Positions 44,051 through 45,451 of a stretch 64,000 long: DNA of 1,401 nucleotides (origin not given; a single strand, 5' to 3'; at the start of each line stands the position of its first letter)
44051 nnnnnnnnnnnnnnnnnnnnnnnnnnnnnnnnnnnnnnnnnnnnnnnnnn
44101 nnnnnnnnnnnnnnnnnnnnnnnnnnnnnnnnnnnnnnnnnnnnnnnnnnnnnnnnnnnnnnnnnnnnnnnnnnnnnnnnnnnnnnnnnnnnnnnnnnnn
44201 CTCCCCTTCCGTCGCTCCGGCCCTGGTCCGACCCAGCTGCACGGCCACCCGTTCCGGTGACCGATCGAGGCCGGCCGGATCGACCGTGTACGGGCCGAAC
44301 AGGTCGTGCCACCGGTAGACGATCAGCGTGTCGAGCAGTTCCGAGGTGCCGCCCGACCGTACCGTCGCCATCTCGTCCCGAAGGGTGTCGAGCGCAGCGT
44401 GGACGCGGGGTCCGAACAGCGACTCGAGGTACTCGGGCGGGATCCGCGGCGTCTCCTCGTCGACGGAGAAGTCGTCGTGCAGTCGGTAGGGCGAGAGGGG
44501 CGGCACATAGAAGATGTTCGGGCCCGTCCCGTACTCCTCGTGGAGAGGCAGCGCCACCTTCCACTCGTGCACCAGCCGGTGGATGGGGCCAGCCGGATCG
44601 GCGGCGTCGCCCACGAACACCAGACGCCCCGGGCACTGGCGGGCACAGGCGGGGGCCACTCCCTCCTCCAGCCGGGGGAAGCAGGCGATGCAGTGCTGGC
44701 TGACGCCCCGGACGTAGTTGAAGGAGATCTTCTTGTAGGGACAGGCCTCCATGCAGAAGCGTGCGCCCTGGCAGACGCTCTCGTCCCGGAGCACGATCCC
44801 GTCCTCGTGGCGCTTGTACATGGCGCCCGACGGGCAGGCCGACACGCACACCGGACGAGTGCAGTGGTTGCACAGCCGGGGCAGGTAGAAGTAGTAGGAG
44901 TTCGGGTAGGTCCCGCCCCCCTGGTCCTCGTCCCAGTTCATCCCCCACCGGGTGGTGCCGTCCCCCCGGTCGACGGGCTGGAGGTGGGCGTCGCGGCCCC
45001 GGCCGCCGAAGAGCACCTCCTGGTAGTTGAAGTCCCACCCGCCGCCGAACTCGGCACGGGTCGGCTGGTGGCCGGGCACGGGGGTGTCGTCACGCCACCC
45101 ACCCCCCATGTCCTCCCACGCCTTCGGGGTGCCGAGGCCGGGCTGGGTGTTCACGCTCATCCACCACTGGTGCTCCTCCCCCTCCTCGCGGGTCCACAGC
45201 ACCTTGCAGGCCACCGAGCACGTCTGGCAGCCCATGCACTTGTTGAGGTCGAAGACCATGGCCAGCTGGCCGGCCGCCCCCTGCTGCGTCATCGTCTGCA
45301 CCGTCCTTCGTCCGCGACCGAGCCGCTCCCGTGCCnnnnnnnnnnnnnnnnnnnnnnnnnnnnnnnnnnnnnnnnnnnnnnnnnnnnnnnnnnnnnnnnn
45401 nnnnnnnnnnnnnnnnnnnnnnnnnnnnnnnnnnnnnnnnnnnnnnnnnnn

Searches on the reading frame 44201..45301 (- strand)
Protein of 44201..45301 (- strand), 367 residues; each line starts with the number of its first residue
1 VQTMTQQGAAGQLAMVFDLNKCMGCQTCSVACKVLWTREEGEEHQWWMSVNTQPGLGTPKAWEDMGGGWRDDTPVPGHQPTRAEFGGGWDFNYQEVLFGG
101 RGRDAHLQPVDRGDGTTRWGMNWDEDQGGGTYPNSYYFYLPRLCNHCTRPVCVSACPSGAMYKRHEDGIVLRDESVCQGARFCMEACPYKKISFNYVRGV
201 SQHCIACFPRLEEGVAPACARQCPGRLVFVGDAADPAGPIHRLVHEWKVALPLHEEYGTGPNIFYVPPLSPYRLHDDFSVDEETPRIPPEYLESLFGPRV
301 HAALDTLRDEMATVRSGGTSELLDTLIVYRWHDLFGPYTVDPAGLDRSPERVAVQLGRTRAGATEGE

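Call 8: search_protein_families(library=pfam, proteins=[window:44201-45301:-], max_evalue=0.01)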
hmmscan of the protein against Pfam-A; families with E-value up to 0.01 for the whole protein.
window:44201-45301:- (367 aa): 6 families
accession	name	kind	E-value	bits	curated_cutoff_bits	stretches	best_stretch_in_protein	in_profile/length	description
PF13247.11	Fer4_11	-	3.2e-28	98.3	26.2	1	137-232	3-99/100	4Fe-4S dicluster domain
PF13237.11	Fer4_10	-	1.1e-08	35.4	25.5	2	141-188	6-53/53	4Fe-4S dicluster domain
PF12838.12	Fer4_7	-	2.7e-08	34.6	27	1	144-190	2-51/52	4Fe-4S dicluster domain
PF12797.12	Fer4_2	-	9.4e-08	32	24.5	1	14-33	2-21/22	4Fe-4S binding domain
PF12837.12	Fer4_6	-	3.6e-06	27.1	25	0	142-160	7-23/24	4Fe-4S binding domain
PF13187.11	Fer4_9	-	0.00034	21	27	0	21-34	1-14/52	4Fe-4S dicluster domain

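Call 16: search_protein_families(library=ncbifam, proteins=[window:44201-45301:-], max_evalue=0.001)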
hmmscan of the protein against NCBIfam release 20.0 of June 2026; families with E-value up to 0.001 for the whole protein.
window:44201-45301:- (367 aa): 28 families (the best 25 are shown)
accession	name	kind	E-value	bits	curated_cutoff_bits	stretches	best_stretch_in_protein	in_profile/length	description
TIGR03478.1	DMSO_red_II_bet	subfamily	3e-134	447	480.7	1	12-334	3-320/321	DMSO reductase family type II enzyme, iron-sulfur subunit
NF042979.1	EthbenzDh_ebdB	equivalog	1.3e-122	409.1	740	1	9-342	17-350/354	ethylbenzene dehydrogenase subunit beta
TIGR01660.1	narH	equivalog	4.1e-64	216.8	524.05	3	130-231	169-270/492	nitrate reductase subunit beta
NF041715.1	arsenate_red_ArrB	equivalog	1.7e-37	129.2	450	3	119-196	30-108/233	arsenate respiratory reductase iron-sulfur subunit ArrB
NF011569.0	PRK14993.1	equivalog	7.8e-36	123.7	416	2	139-266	95-222/244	tetrathionate reductase subunit TtrB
NF045797.1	DsrO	equivalog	5.2e-35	121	200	1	139-266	98-234/235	sulfate reduction electron transfer complex DsrMKJOP subunit DsrO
TIGR02951.1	DMSO_dmsB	equivalog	3.8e-33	114.8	214.1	1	121-232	42-152/161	DMSO/selenate family reductase complex B subunit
TIGR03149.1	cyt_nit_nrfC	equivalog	4.9e-30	104.5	377.6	1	115-267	67-217/225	cytochrome c nitrite reductase Fe-S protein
NF008134.0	PRK10882.1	equivalog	2.2e-25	89.4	263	2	135-235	104-210/329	hydrogenase 2 operon protein HybA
NF041782.1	mnquin_red_QrcC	equivalog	5.2e-25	88.5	400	1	129-197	50-121/239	menaquinone reductase iron-sulfur cluster-binding subunit QrcC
NF045715.1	sulf_resp_HmcB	equivalog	7.1e-22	77.9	420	1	140-231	103-196/307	sulfate respiration complex iron-sulfur protein HmcB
TIGR01582.1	FDH-beta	equivalog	2e-17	63.2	334.7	1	143-233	92-182/283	formate dehydrogenase subunit beta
NF038355.1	FDH3_beta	equivalog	6.2e-13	49.2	240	1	144-195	54-104/180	formate dehydrogenase FDH3 subunit beta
NF007382.0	PRK09898.1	equivalog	3.4e-12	46.3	213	1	126-208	107-187/208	ferredoxin-like protein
NF045766.1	PhenlGlyoxDHPadI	equivalog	9.5e-12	44.4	700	1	143-225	54-130/443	NADH-dependent phenylglyoxylate dehydrogenase subunit beta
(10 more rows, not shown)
